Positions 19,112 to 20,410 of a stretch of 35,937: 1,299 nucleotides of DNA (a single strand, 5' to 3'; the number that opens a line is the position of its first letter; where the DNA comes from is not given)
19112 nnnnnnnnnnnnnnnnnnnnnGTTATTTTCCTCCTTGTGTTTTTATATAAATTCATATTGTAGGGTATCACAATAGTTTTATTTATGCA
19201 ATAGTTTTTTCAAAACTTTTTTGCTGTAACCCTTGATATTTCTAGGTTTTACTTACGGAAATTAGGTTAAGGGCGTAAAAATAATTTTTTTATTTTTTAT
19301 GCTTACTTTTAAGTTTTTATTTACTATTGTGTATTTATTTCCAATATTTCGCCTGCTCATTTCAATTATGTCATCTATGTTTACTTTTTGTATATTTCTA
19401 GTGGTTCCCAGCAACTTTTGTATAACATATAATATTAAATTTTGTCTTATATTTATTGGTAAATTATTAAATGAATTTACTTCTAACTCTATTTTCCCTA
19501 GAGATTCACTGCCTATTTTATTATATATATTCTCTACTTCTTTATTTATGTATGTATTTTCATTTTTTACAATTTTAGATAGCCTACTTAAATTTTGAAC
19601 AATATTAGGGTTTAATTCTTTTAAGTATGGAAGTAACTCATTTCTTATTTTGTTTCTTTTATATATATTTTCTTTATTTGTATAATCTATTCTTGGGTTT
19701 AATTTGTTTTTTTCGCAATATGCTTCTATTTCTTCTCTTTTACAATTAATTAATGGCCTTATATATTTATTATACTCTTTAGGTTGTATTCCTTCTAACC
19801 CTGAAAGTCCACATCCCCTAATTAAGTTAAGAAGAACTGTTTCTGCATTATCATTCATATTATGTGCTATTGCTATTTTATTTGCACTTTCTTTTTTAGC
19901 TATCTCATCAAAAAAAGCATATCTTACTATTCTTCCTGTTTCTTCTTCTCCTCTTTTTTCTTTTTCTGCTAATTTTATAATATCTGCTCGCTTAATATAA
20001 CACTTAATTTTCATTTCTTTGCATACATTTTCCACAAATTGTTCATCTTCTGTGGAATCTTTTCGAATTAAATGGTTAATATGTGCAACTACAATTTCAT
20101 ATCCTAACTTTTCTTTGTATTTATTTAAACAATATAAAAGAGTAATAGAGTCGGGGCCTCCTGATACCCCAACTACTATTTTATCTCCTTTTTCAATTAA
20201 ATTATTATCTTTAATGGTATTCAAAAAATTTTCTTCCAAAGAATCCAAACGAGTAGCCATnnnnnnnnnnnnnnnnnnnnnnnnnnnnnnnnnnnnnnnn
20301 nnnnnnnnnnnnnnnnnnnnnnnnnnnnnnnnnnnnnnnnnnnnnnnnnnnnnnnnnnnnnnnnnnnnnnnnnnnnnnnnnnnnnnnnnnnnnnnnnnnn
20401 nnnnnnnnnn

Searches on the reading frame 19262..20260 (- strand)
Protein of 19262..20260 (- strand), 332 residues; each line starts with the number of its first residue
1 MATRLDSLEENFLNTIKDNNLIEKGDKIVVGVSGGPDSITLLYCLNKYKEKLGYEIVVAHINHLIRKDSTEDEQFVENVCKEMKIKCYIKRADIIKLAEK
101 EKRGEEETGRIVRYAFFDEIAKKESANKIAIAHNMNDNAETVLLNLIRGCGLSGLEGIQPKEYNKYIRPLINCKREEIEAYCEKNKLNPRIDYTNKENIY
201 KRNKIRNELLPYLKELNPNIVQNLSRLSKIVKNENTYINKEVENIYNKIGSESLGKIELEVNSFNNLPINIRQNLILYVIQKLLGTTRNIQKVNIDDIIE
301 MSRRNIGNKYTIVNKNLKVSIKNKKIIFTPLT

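Call 10: search_protein_families(library=pfam, proteins=[window:19262-20260:-])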
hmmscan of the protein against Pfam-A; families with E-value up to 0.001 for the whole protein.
window:19262-20260:- (332 aa): 1 family
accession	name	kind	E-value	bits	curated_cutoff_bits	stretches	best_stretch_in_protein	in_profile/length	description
PF01171.26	ATP_bind_3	-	5.7e-57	192.8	27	1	27-208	1-182/182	PP-loop family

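Call 12: find_encoding_contigs(protein=window:19262-20260:-, flank=3000, max_places=10)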
Protein window:19262-20260:- (332 aa): 1 contig read that carries it; 1 place shown.
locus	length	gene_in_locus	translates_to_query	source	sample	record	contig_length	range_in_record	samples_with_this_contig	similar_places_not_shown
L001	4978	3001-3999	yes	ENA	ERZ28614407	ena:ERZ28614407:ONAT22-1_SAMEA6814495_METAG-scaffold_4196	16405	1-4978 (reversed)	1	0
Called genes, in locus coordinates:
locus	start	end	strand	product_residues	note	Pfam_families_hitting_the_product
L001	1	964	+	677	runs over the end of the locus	PF24898:GGDEF_GdpP, PF01368:DHH, PF02272:DHHA1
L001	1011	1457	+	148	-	PF01281:Ribosomal_L9_N, PF03948:Ribosomal_L9_C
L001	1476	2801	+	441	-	PF00772:DnaB, PF03796:DnaB_C, PF06745:ATPase (weak), PF13481:AAA_25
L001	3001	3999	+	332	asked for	PF01171:ATP_bind_3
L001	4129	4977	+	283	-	?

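Call 25: find_homologous_proteins(query=window:19262-20260:-, max_evalue=1e-60)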
Query window:19262-20260:- (332 aa): 6158 proteins with E <= 1e-60 among 8000 candidates; the best 120 are listed.
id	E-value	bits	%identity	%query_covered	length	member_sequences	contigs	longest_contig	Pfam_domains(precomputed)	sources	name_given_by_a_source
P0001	3.1e-205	698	98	100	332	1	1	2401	PF01171.27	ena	-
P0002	4.8e-205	698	99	100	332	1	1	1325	PF01171.27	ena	-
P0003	1.0e-204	697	98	100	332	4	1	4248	PF01171.27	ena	-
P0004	2.9e-204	695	98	100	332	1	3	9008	PF01171.27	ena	-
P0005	3.7e-204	695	98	100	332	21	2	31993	PF01171.27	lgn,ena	-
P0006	4.9e-204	694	98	100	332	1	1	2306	PF01171.27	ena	-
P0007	5.3e-199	678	96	100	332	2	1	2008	PF01171.27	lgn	-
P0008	8.1e-184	628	87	100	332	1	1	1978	PF01171.27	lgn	-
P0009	6.3e-168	576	81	100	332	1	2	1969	PF01171.27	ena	-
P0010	1.6e-166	571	80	100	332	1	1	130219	PF01171.27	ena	-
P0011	4.4e-163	560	80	95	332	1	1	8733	PF01171.27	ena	-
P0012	1.3e-162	558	77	100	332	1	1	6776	PF01171.27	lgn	-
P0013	1.4e-162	558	78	100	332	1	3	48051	PF01171.27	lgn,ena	-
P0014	2.0e-162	558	79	100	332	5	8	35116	PF01171.27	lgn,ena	-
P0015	9.7e-162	555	79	100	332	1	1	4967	PF01171.27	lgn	-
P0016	6.0e-161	553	79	100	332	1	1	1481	PF01171.27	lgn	-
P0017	1.3e-159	548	75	100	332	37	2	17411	PF01171.27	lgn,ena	-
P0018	1.3e-159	548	78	93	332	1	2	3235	PF01171.27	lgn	-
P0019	1.3e-159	548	76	100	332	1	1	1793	PF01171.27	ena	-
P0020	1.3e-158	545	73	100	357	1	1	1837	PF01171.27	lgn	-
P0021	5.5e-158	543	76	100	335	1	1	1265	PF01171.27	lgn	-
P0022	3.8e-156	537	77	93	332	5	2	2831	PF01171.27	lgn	-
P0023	1.0e-155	536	76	100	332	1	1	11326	PF01171.27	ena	-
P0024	4.2e-155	534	77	100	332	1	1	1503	PF01171.27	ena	-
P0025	2.1e-153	528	74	100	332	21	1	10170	PF01171.27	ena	-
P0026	2.4e-153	528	75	100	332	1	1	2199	PF01171.27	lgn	-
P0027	1.9e-152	525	75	93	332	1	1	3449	PF01171.27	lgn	-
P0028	2.9e-150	518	72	100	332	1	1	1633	PF01171.27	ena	-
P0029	4.6e-150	517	72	100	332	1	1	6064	PF01171.27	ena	-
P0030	7.3e-150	516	71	100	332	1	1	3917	PF01171.27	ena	-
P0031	1.2e-149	516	72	100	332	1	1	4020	PF01171.27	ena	-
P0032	1.3e-149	516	72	100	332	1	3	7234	PF01171.27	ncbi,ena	-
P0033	1.6e-149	515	72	100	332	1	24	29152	PF01171.27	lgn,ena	-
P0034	1.7e-149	515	72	100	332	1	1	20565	PF01171.27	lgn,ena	-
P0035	1.7e-149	515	72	100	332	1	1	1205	PF01171.27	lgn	-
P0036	3.3e-149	514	72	100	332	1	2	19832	PF01171.27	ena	-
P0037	4.4e-149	514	72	100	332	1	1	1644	PF01171.27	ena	-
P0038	6.5e-149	513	71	100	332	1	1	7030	PF01171.27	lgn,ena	-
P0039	6.5e-149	513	71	94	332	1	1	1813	PF01171.27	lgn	-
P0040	1.3e-148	512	70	100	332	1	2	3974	PF01171.27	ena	-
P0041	1.8e-148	512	70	100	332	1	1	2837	PF01171.27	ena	-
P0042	2.3e-148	511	71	100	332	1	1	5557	PF01171.27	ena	-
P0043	2.4e-148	511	71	100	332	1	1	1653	PF01171.27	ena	-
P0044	3.0e-148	511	72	100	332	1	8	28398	PF01171.27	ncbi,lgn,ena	-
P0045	3.2e-148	511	70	100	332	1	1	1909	PF01171.27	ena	-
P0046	3.8e-148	511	70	100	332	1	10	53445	PF01171.27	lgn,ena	-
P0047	7.2e-148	510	68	100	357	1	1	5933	PF01171.27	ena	-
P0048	7.3e-148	510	70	100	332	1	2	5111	PF01171.27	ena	-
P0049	8.8e-148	510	70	100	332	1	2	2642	PF01171.27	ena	-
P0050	8.9e-148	509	68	100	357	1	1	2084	PF01171.27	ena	-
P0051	1.1e-147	509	70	100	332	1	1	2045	PF01171.27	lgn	-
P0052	1.3e-147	509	70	100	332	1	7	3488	PF01171.27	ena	-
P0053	1.5e-147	509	70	100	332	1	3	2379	PF01171.27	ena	-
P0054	1.9e-147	508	70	100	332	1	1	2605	PF01171.27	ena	-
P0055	3.4e-147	508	68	100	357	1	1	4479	PF01171.27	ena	-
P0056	3.5e-147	508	68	100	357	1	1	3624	PF01171.27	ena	-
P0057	3.6e-147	508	68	100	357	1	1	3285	PF01171.27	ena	-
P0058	3.7e-147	507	70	100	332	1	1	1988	PF01171.27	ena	-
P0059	6.4e-147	507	68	100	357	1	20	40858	PF01171.27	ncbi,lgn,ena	-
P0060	7.1e-147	507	68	100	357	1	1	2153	PF01171.27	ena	-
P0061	8.0e-147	506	68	100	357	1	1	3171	PF01171.27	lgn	-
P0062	8.4e-147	506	70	100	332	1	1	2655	PF01171.27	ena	-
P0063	8.8e-147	506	71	94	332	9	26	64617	PF01171.27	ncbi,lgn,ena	-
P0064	1.2e-146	506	70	100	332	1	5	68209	PF01171.27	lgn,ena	-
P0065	1.3e-146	506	68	100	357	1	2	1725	PF01171.27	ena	-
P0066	2.5e-146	505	67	100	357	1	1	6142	PF01171.27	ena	-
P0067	3.0e-146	504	68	100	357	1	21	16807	PF01171.27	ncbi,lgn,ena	-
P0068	3.4e-146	504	70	100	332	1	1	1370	PF01171.27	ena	-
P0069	3.7e-146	504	68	100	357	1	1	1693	PF01171.27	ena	-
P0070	3.9e-146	504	68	93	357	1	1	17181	PF01171.27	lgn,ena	-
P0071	1.0e-145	503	67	100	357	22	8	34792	PF01171.27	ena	-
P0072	1.7e-145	502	70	100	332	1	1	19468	PF01171.27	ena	-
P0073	1.8e-145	502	67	100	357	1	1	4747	PF01171.27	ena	-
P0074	2.1e-145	502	68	100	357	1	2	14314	PF01171.27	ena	-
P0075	2.2e-145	502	73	100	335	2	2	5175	PF01171.27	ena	-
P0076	3.3e-145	501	72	100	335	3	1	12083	PF01171.27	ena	-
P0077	4.5e-145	501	66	100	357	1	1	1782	PF01171.27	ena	-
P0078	1.0e-144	499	67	100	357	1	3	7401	PF01171.27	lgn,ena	-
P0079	1.0e-144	499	67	100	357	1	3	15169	PF01171.27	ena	-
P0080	1.4e-144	499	67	93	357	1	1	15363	PF01171.27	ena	-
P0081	1.8e-144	499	75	77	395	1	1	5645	PF01171.27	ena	-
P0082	2.1e-144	498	67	93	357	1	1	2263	PF01171.27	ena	-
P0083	2.4e-144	498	72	100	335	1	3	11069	PF01171.27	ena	-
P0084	2.6e-144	498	72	100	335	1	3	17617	PF01171.27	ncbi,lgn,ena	-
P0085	2.6e-144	498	68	100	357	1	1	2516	PF01171.27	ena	-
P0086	2.7e-144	498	72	100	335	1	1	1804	PF01171.27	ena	-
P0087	4.1e-144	497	72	100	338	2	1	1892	PF01171.27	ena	-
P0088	6.2e-144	497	72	100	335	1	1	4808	PF01171.27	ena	-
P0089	6.6e-144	497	67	93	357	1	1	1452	PF01171.27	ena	-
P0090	7.4e-144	497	72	100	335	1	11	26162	PF01171.27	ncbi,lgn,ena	-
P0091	8.0e-144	497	72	100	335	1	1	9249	PF01171.27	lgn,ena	-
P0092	8.2e-144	496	67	93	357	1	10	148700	PF01171.27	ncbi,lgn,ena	-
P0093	8.7e-144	496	72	100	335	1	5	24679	PF01171.27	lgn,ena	-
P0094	8.9e-144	496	62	100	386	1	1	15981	PF01171.27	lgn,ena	-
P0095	8.9e-144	496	62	100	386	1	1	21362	PF01171.27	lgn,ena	-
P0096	9.3e-144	496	67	93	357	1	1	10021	PF01171.27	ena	-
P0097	9.9e-144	496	67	100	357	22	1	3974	PF01171.27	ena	-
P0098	1.0e-143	496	67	100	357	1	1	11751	PF01171.27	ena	-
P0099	1.2e-143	496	71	100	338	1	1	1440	PF01171.27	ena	-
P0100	1.3e-143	496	67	100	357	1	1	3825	PF01171.27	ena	-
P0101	1.4e-143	496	61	100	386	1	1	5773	PF01171.27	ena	-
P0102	1.4e-143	496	61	100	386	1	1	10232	PF01171.27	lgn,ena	-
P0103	1.5e-143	496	67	93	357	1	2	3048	PF01171.27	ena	-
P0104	1.5e-143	496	72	100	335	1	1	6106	PF01171.27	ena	-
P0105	1.5e-143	496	67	93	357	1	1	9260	PF01171.27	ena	-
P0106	1.6e-143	496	72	100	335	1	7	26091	PF01171.27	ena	-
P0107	1.7e-143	495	67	100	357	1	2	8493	PF01171.27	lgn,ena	-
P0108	1.8e-143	495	67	93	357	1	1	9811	PF01171.27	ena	-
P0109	2.5e-143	495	74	77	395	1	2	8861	PF01171.27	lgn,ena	-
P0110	2.5e-143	495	72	100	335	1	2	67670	PF01171.27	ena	-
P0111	2.5e-143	495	67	93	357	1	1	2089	PF01171.27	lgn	-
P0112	2.5e-143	495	72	100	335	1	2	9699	PF01171.27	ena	-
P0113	2.7e-143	495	72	100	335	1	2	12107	PF01171.27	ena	-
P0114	2.8e-143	495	67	93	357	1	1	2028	PF01171.27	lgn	-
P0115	3.3e-143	494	74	77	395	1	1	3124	PF01171.27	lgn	-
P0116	4.9e-143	494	67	93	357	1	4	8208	PF01171.27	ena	-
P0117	5.1e-143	494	72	100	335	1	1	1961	PF01171.27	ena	-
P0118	6.3e-143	494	72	100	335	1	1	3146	PF01171.27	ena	-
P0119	8.3e-143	493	66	100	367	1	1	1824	PF01171.27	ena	-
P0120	9.3e-143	493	74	77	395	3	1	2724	PF01171.27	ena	-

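Call 26: find_encoding_contigs(protein=P0005, flank=2500, max_places=10)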
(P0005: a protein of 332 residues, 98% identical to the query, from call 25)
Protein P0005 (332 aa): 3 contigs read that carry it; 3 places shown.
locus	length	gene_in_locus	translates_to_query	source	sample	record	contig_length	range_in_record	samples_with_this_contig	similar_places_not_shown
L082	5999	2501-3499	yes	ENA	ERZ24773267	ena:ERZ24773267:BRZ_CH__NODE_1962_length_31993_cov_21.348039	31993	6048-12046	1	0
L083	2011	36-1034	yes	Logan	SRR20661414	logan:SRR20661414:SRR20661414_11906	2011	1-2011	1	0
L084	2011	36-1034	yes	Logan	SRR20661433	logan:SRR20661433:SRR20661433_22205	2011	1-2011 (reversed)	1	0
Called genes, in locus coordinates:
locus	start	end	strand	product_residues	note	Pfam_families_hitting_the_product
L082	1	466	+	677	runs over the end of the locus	PF24898:GGDEF_GdpP, PF01368:DHH, PF02272:DHHA1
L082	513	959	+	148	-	PF01281:Ribosomal_L9_N, PF03948:Ribosomal_L9_C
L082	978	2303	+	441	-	PF00772:DnaB, PF03796:DnaB_C, PF06745:ATPase (weak), PF13481:AAA_25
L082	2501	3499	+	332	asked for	PF01171:ATP_bind_3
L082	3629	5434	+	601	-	PF06480:FtsH_ext, PF00004:AAA, PF07728:AAA_5 (weak), PF17862:AAA_lid_3, PF01434:Peptidase_M41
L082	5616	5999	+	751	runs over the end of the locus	PF03717:PBP_dimer, PF21922:PBP_dimer_2 (faint), PF00905:Transpeptidase, PF03793:PASTA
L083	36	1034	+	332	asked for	PF01171:ATP_bind_3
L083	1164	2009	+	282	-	?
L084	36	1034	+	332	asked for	PF01171:ATP_bind_3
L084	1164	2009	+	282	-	?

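Call 27: find_encoding_contigs(protein=P0004, flank=2500, max_places=10)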
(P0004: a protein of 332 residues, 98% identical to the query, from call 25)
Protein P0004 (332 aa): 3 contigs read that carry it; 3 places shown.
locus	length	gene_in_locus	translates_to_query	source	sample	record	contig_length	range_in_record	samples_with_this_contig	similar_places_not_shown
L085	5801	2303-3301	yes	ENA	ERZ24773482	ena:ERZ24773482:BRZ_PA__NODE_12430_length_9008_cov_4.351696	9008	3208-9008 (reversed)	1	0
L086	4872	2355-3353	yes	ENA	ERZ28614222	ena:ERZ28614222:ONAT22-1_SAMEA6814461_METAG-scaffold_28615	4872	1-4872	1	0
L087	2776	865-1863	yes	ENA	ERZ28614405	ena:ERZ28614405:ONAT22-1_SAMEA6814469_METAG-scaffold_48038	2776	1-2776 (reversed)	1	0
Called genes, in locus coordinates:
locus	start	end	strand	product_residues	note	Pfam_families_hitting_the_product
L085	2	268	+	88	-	?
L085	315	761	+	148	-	PF01281:Ribosomal_L9_N, PF03948:Ribosomal_L9_C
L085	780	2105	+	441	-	PF00772:DnaB, PF03796:DnaB_C, PF06745:ATPase (weak), PF13481:AAA_25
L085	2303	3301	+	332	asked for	PF01171:ATP_bind_3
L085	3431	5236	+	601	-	PF06480:FtsH_ext, PF00004:AAA, PF07728:AAA_5 (weak), PF17862:AAA_lid_3, PF01434:Peptidase_M41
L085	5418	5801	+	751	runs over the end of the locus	PF03717:PBP_dimer, PF21922:PBP_dimer_2 (faint), PF00905:Transpeptidase, PF03793:PASTA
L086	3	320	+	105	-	?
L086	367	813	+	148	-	PF01281:Ribosomal_L9_N, PF03948:Ribosomal_L9_C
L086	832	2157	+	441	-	PF00772:DnaB, PF03796:DnaB_C, PF06745:ATPase (weak), PF13481:AAA_25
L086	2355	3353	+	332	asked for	PF01171:ATP_bind_3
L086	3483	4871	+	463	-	?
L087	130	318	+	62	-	PF04014:MazE_antitoxin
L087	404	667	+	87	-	PF03796:DnaB_C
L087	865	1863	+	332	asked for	PF01171:ATP_bind_3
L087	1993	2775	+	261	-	?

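Call 28: find_encoding_contigs(protein=P0003, flank=2500, max_places=10)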
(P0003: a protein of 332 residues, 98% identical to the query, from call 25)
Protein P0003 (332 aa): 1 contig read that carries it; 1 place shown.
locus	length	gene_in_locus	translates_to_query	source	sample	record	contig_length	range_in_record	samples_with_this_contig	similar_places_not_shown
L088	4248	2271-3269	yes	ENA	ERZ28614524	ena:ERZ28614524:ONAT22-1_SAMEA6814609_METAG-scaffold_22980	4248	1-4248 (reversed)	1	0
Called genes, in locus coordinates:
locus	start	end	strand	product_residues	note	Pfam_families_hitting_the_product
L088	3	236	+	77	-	?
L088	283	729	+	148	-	PF01281:Ribosomal_L9_N, PF03948:Ribosomal_L9_C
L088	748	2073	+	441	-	PF00772:DnaB, PF03796:DnaB_C, PF06745:ATPase (weak), PF13481:AAA_25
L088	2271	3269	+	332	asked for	PF01171:ATP_bind_3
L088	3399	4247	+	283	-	?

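Call 33: find_encoding_contigs(protein=P0010, flank=2500, max_places=10)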
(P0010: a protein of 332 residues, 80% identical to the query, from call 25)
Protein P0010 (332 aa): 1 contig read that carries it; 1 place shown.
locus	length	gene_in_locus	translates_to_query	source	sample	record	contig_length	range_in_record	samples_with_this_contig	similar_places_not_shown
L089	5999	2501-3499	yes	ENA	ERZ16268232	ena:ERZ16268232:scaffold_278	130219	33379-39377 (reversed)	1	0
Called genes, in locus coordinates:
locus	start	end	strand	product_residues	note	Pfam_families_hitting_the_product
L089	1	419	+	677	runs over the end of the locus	PF24898:GGDEF_GdpP, PF01368:DHH, PF02272:DHHA1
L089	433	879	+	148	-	PF01281:Ribosomal_L9_N, PF03948:Ribosomal_L9_C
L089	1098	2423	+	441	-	PF00772:DnaB, PF03796:DnaB_C, PF13481:AAA_25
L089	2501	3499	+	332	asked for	PF01171:ATP_bind_3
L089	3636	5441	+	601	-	PF06480:FtsH_ext, PF00004:AAA, PF07728:AAA_5 (weak), PF17862:AAA_lid_3, PF01434:Peptidase_M41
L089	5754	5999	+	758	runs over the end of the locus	PF03717:PBP_dimer, PF21922:PBP_dimer_2 (faint), PF00905:Transpeptidase, PF03793:PASTA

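Call 34: find_encoding_contigs(protein=P0014, flank=2500, max_places=10)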
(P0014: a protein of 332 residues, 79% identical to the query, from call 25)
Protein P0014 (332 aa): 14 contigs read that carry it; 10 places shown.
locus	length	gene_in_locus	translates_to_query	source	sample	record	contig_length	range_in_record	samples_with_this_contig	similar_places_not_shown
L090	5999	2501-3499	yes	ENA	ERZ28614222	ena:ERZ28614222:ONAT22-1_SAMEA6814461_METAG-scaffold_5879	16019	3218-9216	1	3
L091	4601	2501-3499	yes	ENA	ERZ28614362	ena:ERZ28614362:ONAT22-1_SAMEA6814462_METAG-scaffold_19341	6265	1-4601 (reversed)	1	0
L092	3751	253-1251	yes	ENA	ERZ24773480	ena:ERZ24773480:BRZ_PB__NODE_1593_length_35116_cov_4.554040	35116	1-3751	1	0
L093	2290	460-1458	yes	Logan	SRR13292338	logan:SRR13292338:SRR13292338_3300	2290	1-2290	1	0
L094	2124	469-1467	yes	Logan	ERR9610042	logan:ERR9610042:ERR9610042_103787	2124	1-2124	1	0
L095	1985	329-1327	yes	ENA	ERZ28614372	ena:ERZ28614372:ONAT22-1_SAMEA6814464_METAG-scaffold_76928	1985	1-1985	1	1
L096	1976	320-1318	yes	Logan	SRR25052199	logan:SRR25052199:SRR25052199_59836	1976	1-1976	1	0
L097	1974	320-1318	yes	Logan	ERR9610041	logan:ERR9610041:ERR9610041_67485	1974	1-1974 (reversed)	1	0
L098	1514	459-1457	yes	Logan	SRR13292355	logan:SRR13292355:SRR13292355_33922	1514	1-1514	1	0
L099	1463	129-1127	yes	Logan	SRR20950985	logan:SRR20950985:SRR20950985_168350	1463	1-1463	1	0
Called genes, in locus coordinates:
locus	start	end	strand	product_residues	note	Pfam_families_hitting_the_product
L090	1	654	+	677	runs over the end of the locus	PF24898:GGDEF_GdpP, PF01368:DHH, PF02272:DHHA1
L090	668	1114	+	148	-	PF01281:Ribosomal_L9_N, PF03948:Ribosomal_L9_C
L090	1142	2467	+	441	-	PF00772:DnaB, PF03796:DnaB_C, PF13481:AAA_25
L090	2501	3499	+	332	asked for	PF01171:ATP_bind_3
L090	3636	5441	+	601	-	PF06480:FtsH_ext, PF00004:AAA, PF07728:AAA_5 (weak), PF17862:AAA_lid_3, PF01434:Peptidase_M41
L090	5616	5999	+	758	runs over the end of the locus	PF03717:PBP_dimer, PF21922:PBP_dimer_2 (faint), PF00905:Transpeptidase, PF03793:PASTA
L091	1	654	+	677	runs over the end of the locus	PF24898:GGDEF_GdpP, PF01368:DHH, PF02272:DHHA1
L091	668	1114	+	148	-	PF01281:Ribosomal_L9_N, PF03948:Ribosomal_L9_C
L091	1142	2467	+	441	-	PF00772:DnaB, PF03796:DnaB_C, PF13481:AAA_25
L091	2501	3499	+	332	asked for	PF01171:ATP_bind_3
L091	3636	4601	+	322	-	?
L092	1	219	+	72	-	?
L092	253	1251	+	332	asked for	PF01171:ATP_bind_3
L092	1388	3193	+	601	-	PF06480:FtsH_ext, PF00004:AAA, PF07728:AAA_5 (weak), PF17862:AAA_lid_3, PF01434:Peptidase_M41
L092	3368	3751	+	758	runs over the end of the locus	PF03717:PBP_dimer, PF21922:PBP_dimer_2 (faint), PF00905:Transpeptidase, PF03793:PASTA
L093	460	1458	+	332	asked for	PF01171:ATP_bind_3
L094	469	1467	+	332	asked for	PF01171:ATP_bind_3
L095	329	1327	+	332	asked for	PF01171:ATP_bind_3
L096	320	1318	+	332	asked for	PF01171:ATP_bind_3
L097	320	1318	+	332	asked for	PF01171:ATP_bind_3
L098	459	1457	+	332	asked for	PF01171:ATP_bind_3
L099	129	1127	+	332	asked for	PF01171:ATP_bind_3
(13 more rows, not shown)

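Call 35: find_encoding_contigs(protein=P0008, flank=2500, max_places=10)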
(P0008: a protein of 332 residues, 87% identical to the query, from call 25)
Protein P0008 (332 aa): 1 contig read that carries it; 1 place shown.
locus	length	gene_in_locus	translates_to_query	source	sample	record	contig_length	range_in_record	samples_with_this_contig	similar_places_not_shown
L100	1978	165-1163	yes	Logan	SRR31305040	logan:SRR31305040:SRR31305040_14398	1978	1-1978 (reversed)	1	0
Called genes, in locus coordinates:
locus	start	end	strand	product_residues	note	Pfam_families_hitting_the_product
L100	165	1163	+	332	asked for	PF01171:ATP_bind_3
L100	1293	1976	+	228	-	?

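Call 38: find_encoding_contigs(protein=P0001, flank=1500, max_places=10)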
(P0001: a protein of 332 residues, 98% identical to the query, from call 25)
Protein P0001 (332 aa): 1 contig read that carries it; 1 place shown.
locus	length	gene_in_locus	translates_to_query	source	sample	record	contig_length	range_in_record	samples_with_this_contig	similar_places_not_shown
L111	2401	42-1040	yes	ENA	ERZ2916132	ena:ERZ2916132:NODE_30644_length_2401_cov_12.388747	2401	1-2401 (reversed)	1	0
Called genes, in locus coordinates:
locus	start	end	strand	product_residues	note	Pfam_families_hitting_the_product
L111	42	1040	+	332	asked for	PF01171:ATP_bind_3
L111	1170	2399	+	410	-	?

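Call 41: find_encoding_contigs(protein=P0006, flank=1500, max_places=10)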
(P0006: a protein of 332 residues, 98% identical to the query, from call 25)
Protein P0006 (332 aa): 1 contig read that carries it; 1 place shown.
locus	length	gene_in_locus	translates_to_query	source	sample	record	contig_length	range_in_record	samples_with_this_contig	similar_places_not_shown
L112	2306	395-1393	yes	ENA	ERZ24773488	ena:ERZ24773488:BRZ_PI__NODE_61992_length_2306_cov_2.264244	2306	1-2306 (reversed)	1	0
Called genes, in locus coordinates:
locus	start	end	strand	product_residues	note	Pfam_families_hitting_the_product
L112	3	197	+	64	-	?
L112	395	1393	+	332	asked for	PF01171:ATP_bind_3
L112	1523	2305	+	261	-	?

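Call 42: find_encoding_contigs(protein=P0013, flank=1500, max_places=10)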
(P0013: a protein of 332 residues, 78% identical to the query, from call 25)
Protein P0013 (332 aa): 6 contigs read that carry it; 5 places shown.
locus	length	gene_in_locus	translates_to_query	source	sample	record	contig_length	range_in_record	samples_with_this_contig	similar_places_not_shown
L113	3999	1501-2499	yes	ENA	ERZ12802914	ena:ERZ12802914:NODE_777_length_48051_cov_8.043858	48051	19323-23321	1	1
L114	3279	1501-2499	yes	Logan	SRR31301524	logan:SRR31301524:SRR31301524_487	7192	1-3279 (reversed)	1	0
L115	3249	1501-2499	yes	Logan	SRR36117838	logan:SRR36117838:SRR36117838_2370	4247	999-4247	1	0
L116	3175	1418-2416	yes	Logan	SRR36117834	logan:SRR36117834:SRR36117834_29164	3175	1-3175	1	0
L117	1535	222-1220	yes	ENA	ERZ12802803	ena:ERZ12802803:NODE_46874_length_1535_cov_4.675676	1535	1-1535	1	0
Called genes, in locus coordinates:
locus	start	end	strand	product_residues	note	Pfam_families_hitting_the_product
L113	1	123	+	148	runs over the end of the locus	PF01281:Ribosomal_L9_N, PF03948:Ribosomal_L9_C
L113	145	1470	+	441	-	PF00772:DnaB, PF03796:DnaB_C, PF13481:AAA_25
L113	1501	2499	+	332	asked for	PF01171:ATP_bind_3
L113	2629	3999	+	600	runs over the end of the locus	PF06480:FtsH_ext, PF00004:AAA, PF07728:AAA_5 (weak), PF17862:AAA_lid_3, PF01434:Peptidase_M41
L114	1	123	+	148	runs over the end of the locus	PF01281:Ribosomal_L9_N, PF03948:Ribosomal_L9_C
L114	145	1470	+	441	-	PF00772:DnaB, PF03796:DnaB_C, PF13481:AAA_25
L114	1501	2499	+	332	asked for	PF01171:ATP_bind_3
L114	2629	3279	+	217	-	?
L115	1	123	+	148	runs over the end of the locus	PF01281:Ribosomal_L9_N, PF03948:Ribosomal_L9_C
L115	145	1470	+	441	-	PF00772:DnaB, PF03796:DnaB_C, PF13481:AAA_25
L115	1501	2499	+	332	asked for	PF01171:ATP_bind_3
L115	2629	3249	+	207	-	?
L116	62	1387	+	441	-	PF00772:DnaB, PF03796:DnaB_C, PF13481:AAA_25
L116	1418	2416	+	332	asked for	PF01171:ATP_bind_3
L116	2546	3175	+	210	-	?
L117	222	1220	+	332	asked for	PF01171:ATP_bind_3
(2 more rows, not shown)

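Call 61: find_encoding_contigs(protein=P0002, flank=1500, max_places=10)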
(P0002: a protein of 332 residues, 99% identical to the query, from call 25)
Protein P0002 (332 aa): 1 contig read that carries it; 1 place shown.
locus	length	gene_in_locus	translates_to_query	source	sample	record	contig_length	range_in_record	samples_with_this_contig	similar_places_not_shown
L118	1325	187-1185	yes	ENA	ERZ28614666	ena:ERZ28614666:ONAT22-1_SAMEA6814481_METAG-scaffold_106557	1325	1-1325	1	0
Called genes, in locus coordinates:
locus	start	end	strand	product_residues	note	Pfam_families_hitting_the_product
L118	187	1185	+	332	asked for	PF01171:ATP_bind_3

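Call 75: search_protein_families(library=ncbifam, proteins=[window:19262-20260:-], max_evalue=0.00001)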
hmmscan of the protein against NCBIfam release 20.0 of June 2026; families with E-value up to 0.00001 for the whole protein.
window:19262-20260:- (332 aa): 4 families
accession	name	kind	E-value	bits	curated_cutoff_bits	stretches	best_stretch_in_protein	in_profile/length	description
TIGR02432.1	lysidine_TilS_N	equivalog_domain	8.2e-61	205.2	93.6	1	27-211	1-189/189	tRNA lysidine(34) synthetase TilS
NF007942.0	PRK10660.1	equivalog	4.6e-27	94.9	606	1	20-238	12-228/439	tRNA lysidine(34) synthetase TilS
NF007972.0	PRK10696.1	equivalog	1.3e-21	77.2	272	1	8-227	24-247/295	tRNA 2-thiocytidine(32) synthetase TtcA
NF049949.1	tRNAsynTtuAPyrococ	equivalog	2.3e-14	53.2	450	1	8-219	30-244/292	tRNA-5-methyluridine(54) 2-sulfurtransferase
